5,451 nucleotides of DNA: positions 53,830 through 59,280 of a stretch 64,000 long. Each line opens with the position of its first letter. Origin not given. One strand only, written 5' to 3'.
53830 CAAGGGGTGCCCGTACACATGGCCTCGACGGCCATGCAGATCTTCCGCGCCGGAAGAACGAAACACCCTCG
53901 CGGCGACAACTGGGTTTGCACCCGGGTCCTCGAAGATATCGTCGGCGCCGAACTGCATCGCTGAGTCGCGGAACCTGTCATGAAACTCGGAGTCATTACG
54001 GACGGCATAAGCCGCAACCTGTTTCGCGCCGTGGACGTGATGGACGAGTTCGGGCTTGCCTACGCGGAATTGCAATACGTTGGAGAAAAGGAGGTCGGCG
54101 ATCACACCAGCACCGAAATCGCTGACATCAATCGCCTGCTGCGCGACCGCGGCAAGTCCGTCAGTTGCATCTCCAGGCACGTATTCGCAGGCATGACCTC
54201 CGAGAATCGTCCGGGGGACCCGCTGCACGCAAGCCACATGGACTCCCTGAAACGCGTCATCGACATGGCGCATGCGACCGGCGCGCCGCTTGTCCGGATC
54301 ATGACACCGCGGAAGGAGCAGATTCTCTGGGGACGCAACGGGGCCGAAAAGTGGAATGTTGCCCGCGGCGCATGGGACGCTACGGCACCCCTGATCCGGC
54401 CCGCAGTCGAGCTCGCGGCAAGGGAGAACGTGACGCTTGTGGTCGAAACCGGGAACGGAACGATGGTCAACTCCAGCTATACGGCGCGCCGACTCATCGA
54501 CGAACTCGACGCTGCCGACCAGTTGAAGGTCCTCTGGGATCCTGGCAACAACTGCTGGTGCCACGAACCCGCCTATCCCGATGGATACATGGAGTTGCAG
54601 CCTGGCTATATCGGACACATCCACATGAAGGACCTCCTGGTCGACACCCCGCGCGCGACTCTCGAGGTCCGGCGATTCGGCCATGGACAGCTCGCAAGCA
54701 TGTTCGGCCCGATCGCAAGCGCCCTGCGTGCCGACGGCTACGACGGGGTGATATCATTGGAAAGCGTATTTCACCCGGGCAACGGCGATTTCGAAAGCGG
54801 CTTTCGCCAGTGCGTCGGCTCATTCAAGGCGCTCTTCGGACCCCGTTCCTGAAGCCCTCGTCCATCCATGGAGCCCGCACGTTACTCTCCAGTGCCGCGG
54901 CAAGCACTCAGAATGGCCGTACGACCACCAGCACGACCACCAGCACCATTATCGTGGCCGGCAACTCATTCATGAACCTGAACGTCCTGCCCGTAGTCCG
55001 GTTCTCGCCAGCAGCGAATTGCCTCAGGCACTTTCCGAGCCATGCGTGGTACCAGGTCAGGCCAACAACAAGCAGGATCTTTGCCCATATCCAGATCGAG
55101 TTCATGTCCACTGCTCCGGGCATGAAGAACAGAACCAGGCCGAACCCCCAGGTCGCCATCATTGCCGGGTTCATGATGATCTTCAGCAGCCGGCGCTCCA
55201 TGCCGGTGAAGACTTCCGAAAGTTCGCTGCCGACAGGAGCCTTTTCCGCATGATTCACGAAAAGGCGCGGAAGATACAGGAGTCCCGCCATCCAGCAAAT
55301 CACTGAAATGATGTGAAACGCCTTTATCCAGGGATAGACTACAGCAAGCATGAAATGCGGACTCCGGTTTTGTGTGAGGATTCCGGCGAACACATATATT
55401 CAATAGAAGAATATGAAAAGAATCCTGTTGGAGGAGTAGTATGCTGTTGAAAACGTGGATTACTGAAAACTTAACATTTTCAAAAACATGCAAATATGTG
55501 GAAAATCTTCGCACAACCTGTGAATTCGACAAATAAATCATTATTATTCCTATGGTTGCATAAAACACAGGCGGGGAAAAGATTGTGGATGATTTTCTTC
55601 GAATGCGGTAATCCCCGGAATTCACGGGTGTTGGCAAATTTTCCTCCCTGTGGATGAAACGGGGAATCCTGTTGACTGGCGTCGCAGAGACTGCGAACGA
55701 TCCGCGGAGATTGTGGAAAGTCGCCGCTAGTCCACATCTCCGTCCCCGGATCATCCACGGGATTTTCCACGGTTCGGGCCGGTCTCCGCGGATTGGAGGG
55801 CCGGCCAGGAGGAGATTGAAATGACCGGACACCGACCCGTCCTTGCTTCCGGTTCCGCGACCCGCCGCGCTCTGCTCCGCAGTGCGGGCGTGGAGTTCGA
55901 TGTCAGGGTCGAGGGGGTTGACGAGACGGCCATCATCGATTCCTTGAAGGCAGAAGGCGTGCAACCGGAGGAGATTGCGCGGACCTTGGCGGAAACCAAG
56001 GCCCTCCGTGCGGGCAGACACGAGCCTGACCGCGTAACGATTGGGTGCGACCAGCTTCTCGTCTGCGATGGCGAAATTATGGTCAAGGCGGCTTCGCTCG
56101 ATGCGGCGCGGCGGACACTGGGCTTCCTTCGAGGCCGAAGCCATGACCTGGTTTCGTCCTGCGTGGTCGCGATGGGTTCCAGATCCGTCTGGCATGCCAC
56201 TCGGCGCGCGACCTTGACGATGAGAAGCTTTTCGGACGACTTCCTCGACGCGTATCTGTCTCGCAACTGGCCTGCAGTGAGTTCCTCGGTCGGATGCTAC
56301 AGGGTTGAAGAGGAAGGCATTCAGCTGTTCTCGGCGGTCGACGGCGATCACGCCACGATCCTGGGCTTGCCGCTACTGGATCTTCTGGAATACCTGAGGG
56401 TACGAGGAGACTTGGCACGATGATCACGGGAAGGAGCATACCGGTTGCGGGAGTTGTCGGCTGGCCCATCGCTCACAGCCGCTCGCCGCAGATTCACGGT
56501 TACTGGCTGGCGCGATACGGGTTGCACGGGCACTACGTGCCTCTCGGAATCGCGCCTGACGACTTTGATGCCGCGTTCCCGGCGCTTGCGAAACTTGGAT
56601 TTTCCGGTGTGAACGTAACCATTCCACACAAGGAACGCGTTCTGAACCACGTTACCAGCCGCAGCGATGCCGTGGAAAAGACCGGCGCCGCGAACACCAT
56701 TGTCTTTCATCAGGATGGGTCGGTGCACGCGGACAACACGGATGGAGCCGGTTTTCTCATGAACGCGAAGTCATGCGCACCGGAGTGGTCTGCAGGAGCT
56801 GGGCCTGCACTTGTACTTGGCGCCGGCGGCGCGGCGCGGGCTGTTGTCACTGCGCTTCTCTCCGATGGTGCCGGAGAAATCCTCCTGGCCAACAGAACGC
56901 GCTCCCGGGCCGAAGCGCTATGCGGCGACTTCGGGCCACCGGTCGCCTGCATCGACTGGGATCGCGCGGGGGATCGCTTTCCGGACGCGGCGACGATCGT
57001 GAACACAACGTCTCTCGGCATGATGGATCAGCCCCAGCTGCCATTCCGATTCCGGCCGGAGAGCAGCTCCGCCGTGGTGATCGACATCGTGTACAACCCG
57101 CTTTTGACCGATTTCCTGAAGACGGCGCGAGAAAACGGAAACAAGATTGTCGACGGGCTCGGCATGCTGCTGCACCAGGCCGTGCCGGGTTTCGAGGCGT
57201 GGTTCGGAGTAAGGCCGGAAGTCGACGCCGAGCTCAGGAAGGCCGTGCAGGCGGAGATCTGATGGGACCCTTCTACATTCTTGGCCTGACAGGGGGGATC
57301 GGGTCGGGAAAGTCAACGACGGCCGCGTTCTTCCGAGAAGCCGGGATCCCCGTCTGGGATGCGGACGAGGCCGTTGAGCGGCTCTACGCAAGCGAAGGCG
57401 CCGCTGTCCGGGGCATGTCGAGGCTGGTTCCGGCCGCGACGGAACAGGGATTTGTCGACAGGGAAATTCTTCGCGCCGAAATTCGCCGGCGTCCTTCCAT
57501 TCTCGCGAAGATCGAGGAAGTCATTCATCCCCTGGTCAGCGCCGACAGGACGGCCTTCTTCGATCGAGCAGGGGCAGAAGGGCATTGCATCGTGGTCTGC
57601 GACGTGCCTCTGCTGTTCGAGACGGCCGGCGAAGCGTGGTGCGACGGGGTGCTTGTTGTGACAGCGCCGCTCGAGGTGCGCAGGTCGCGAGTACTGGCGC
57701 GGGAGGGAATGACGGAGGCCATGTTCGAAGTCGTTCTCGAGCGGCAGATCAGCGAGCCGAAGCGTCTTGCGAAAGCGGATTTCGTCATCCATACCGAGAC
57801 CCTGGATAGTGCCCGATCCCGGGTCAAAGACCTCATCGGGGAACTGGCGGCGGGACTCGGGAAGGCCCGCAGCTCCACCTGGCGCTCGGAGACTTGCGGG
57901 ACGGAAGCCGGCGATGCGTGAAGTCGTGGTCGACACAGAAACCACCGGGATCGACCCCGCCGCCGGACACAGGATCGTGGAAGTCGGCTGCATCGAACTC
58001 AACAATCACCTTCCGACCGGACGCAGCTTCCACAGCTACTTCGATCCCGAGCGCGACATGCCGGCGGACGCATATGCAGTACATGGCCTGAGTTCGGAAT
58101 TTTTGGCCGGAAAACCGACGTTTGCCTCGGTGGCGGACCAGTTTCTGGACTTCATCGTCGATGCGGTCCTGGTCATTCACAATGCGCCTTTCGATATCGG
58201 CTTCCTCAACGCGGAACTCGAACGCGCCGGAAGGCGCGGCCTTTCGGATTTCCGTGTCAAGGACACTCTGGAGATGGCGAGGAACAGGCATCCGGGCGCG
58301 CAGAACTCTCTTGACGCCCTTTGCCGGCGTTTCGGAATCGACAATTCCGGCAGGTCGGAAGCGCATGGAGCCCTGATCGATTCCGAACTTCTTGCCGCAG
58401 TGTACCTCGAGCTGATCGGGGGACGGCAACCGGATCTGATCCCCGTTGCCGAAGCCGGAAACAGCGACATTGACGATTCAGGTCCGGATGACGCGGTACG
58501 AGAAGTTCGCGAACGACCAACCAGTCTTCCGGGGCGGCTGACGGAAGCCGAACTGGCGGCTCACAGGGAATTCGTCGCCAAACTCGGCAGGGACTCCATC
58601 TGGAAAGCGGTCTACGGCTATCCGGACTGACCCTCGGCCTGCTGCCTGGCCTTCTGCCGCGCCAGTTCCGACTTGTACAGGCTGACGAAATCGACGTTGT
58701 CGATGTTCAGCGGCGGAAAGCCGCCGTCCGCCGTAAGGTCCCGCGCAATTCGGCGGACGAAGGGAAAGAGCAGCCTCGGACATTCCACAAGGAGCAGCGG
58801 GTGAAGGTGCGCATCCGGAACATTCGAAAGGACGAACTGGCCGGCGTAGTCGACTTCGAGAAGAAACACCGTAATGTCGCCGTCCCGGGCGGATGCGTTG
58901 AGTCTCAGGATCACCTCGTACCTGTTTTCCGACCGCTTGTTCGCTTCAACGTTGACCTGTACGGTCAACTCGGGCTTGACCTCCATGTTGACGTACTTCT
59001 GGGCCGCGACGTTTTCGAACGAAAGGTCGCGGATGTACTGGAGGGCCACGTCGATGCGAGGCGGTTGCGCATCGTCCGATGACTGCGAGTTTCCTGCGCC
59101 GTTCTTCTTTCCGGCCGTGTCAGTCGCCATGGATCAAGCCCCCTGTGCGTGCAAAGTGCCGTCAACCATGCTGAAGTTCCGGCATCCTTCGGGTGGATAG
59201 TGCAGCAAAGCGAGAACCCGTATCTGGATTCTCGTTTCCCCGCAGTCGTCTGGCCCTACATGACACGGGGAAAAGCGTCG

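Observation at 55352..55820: Candidate oriC: A+T-rich unwinding region plus a cluster of DnaA-box-like 9-mers between hemJ and maf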

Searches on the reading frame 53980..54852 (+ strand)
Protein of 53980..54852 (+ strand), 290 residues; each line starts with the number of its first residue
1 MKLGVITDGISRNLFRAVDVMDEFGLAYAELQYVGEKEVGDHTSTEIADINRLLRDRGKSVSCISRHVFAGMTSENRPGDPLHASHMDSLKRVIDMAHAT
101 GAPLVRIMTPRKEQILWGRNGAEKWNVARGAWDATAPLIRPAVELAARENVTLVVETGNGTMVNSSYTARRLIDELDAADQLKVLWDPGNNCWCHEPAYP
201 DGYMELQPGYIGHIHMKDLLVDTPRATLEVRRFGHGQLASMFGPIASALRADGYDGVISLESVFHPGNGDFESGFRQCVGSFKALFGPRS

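Call 7: search_protein_families(library=ncbifam, proteins=[window:53980-54852:+])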
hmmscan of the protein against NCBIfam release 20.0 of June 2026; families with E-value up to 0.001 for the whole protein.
window:53980-54852:+ (290 aa): 0 families

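Call 8: search_protein_families(library=pfam, proteins=[window:53980-54852:+])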
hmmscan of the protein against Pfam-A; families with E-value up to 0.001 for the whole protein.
window:53980-54852:+ (290 aa): 1 family
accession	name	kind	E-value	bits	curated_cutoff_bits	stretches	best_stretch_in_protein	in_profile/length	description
PF01261.30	AP_endonuc_2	-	1.8e-26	93.8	31.1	1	21-263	4-230/249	Xylose isomerase-like TIM barrel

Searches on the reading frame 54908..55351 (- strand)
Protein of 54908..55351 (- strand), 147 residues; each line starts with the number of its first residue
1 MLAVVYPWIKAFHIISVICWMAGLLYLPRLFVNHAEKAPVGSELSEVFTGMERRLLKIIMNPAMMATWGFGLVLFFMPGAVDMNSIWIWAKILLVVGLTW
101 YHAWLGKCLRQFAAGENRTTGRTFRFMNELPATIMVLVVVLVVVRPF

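Call 7: search_protein_families(library=ncbifam, proteins=[window:54908-55351:-])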
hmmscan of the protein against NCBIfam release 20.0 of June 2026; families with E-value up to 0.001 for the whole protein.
window:54908-55351:- (147 aa): 1 family
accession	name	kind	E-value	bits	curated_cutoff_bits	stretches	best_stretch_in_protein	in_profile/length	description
TIGR00701.1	TIGR00701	equivalog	7.3e-46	155.8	138.05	1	6-147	2-141/142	protoporphyrinogen oxidase HemJ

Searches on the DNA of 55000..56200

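Call 32: search_rna_families(source=window, start=55000, end=56200, threshold=evalue, max_evalue=1)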
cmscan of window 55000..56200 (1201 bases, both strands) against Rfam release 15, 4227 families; matches with E-value up to 1: 0.
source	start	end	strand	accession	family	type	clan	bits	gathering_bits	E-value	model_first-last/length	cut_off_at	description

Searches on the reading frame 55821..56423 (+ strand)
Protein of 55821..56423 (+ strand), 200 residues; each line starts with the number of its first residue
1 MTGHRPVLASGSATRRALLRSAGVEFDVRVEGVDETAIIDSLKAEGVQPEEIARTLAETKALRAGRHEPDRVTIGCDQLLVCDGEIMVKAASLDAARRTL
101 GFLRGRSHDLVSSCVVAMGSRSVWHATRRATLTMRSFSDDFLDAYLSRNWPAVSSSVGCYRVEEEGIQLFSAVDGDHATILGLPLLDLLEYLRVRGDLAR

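Call 7: search_protein_families(library=ncbifam, proteins=[window:55821-56423:+])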
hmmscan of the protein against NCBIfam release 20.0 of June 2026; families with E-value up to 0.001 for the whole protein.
window:55821-56423:+ (200 aa): 14 families
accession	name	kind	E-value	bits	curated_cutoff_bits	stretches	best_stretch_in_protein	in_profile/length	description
NF002690.0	PRK02478.1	equivalog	2.8e-52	177.2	269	1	7-195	6-194/199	Maf-like protein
NF010942.0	PRK14362.1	equivalog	2e-27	95.9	290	1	4-196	12-199/210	Maf-like protein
TIGR00172.1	maf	subfamily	4.4e-27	94.8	117.15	1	7-193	6-185/185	Maf family nucleotide pyrophosphatase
NF010948.0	PRK14368.1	equivalog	9.9e-25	87.1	291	1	6-197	7-191/193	Maf-like protein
NF010943.0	PRK14363.1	equivalog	6.3e-22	78.1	273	1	5-196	2-184/204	Maf-like protein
NF010941.0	PRK14361.1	equivalog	2.3e-19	69.7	272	1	5-196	7-188/194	Maf-like protein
NF010946.0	PRK14366.1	equivalog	7.8e-16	58.1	284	1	7-187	8-181/195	Maf-like protein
NF010945.0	PRK14365.1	equivalog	9e-15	54.7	273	1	6-193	4-185/197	Maf-like protein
NF003141.0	PRK04056.1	equivalog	1.3e-12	47.8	161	1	7-192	3-180/181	septum formation inhibitor Maf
NF010944.0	PRK14364.1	equivalog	1.7e-12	47.2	311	1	8-192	1-176/181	Maf-like protein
NF000867.0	PRK00078.1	equivalog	2.9e-12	46.6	249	1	7-192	4-185/192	Maf-like protein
NF002401.0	PRK01441.1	equivalog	1e-11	44.7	317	1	5-192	6-192/207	Maf-like protein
NF003403.0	PRK04694.1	equivalog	1.9e-10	40.8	300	1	8-187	4-179/190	Maf-like protein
NF010947.0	PRK14367.1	equivalog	4e-07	29.4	315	1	8-192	6-188/202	Maf-like protein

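Call 14: find_related_loci(query=window:55821-56423:+, collection=genome_contigs, flank=5000)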
Query window:55821-56423:+ (200 aa) in genome_contigs; peptide patterns used: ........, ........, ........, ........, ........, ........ (x = any residue, [..] = any of these).
199 stretches matched a pattern; 3 encode a relative of the query (tblastn E <= 1e-3); 3 distinct loci.
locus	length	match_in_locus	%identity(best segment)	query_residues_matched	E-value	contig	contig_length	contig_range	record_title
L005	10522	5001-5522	53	7-180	1e-52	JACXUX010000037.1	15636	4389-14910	MAG: Rhodobacterales bacterium isolate JN10.003 scaffold_435, whole genome shotgun sequence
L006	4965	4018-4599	45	7-198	8e-48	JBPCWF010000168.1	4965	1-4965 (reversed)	MAG: Hyphomicrobiales bacterium isolate MAG_seacave_54 S1Ck127_8163969, whole genome shotgun sequence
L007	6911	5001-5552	38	7-196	3e-23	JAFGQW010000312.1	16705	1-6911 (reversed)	MAG: Planctomycetota bacterium isolate Zod_Metabat.792 k87_8998797, whole genome shotgun sequence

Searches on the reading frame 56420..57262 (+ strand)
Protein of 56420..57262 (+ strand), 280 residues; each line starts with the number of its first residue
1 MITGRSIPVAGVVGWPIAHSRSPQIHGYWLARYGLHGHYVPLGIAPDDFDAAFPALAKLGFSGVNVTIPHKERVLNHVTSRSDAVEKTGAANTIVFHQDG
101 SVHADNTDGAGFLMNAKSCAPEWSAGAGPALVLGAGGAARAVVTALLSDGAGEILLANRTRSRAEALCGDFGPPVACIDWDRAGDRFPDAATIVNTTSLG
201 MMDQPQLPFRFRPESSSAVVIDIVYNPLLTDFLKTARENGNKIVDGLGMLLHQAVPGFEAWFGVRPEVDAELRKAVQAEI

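Call 7: search_protein_families(library=ncbifam, proteins=[window:56420-57262:+])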
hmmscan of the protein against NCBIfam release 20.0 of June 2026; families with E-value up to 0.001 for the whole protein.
window:56420-57262:+ (280 aa): 19 families
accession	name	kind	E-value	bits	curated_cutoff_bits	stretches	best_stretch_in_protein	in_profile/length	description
NF001312.0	PRK00258.1-4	equivalog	5.6e-112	373.7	295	1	5-279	7-281/285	shikimate dehydrogenase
TIGR00507.1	aroE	equivalog_domain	1.6e-61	207.9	200.2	1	9-271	2-261/270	shikimate dehydrogenase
NF001319.0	PRK00258.3-3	equivalog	4e-59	199.9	252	1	9-276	8-270/279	shikimate dehydrogenase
NF001310.0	PRK00258.1-2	equivalog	1.2e-57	195.2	221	1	12-274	7-271/279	shikimate dehydrogenase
NF001314.0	PRK00258.2-2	equivalog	4.3e-53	180.2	248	1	2-277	3-285/290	shikimate dehydrogenase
NF001311.0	PRK00258.1-3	equivalog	9.7e-48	162.7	235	1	10-278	8-271/279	shikimate dehydrogenase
NF009201.0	PRK12549.1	subfamily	3.8e-45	154.3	235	1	9-269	9-274/286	shikimate dehydrogenase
NF001315.0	PRK00258.2-4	equivalog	9.9e-40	136.5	413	1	9-265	9-269/284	shikimate dehydrogenase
NF001316.0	PRK00258.2-5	equivalog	3.8e-39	134.5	247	1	11-264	5-246/263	shikimate dehydrogenase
NF001322.0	PRK00258.3-6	equivalog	1.9e-37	129.1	285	1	9-270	7-258/272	shikimate dehydrogenase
TIGR01809.1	Shik-DH-AROM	equivalog_domain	1.8e-36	125.7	196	2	10-168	8-166/282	shikimate dehydrogenase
NF009200.0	PRK12548.1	subfamily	2.1e-35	122.5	432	2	9-160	11-159/289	shikimate dehydrogenase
NF001313.0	PRK00258.2-1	equivalog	2.4e-32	112.6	431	2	2-160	5-159/290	shikimate dehydrogenase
NF010631.0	PRK14027.1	equivalog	2.3e-29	102.6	515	1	50-269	52-274/283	quinate/shikimate dehydrogenase (NAD+)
NF006802.0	PRK09310.1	equivalog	3.5e-29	101.9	598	1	8-263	216-455/477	bifunctional 3-dehydroquinate dehydratase/shikimate dehydrogenase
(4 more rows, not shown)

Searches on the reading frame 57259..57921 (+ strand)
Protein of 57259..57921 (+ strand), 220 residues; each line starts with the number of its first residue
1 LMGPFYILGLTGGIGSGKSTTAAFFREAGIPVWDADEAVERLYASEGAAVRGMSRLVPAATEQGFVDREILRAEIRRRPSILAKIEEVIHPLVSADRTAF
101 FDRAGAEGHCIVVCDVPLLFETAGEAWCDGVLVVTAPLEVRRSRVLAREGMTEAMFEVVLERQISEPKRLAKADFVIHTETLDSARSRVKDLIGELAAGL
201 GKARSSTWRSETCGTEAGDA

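Call 7: search_protein_families(library=ncbifam, proteins=[window:57259-57921:+])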
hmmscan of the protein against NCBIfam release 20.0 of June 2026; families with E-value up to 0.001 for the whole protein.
window:57259-57921:+ (220 aa): 2 families
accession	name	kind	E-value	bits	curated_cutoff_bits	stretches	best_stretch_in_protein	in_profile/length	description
NF002879.0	PRK03333.1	equivalog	7.5e-26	91.1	215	1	8-191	4-188/395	dephospho-CoA kinase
TIGR00152.1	TIGR00152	equivalog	1.1e-25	90.6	65.55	1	7-180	1-176/188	dephospho-CoA kinase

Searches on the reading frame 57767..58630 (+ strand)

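Call 7: search_protein_families(library=ncbifam, proteins=[window:57767-58630:+])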
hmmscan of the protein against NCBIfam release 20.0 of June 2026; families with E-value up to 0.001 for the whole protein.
window:57767-58630:+ (287 aa): 27 families (the best 25 are shown)
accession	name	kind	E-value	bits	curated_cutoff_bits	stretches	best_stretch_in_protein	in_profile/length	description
NF004316.1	PRK05711.1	equivalog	1.3e-81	273.7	196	1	50-280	1-233/234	DNA polymerase III subunit epsilon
TIGR01406.1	dnaQ_proteo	equivalog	1.4e-78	263.7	222.7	1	51-280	1-230/231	DNA polymerase III subunit epsilon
TIGR00573.1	dnaq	subfamily_domain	3.4e-43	147.6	71.5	1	52-220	9-177/217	exonuclease, DNA polymerase III, epsilon subunit family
NF005906.0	PRK07883.1-4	equivalog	1.2e-28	99.8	495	1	53-217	9-168/563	DEDD exonuclease domain-containing protein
NF005981.0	PRK08074.1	equivalog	5.5e-26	90.8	789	1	51-217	4-166/931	ATP-dependent DNA helicase DinG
NF005836.0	PRK07740.1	equivalog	2.7e-24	85.9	261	1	51-216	60-222/244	hypothetical protein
NF005907.0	PRK07883.1-5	equivalog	6.6e-24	84.2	454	1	53-206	31-181/584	DEDD exonuclease domain-containing protein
NF004719.0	PRK06063.1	equivalog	6.7e-24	84.4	389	1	53-214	19-174/331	DEDDh family exonuclease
NF001688.0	PRK00448.1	equivalog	1e-23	82.9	873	1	53-217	426-585/1445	PolC-type DNA polymerase III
NF005289.0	PRK06807.1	equivalog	1.7e-23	83.4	335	1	53-216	11-168/313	3'-5' exonuclease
NF005905.0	PRK07883.1-3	equivalog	2.2e-23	82.7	508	1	53-216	27-187/581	DEDD exonuclease domain-containing protein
TIGR01407.1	dinG_rel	hypoth_equivalog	5e-23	81.3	547.7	1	53-212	3-157/889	putative DnaQ family exonuclease/DinG family helicase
NF004964.0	PRK06310.1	equivalog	1.7e-22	80.1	236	1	53-216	10-170/250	DNA polymerase III subunit epsilon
TIGR01405.1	polC_Gram_pos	equivalog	2.3e-22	78.6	1043.45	1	53-217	192-351/1211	DNA polymerase III subunit alpha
NF004963.0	PRK06309.1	equivalog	6.4e-19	68.5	245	1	53-223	5-169/232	DNA polymerase III subunit epsilon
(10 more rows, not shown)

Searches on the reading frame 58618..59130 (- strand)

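Call 7: search_protein_families(library=ncbifam, proteins=[window:58618-59130:-])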
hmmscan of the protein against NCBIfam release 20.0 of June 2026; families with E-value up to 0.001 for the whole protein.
window:58618-59130:- (170 aa): 7 families
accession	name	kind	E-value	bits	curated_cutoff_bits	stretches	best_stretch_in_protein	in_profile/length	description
NF004392.0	PRK05751.1-3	equivalog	2.6e-54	183.3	143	1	15-167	4-158/160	protein-export chaperone SecB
NF004393.0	PRK05751.1-4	equivalog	1.3e-33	115.9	180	1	15-167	6-158/165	protein-export chaperone SecB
TIGR00809.1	secB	equivalog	2.3e-33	115.2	102.8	1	22-157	3-135/140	protein-export chaperone SecB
NF004394.0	PRK05751.1-5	equivalog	9.2e-28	97.1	181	1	21-167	5-151/156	protein-export chaperone SecB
NF004391.0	PRK05751.1-2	equivalog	2.1e-27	95.9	223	1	9-164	6-159/171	protein-export chaperone SecB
NF004390.0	PRK05751.1-1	equivalog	6.8e-22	77.9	277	1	29-167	14-152/155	protein-export chaperone SecB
NF009590.0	PRK13031.1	equivalog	5.3e-20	72.3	244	1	22-159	5-143/149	preprotein translocase subunit SecB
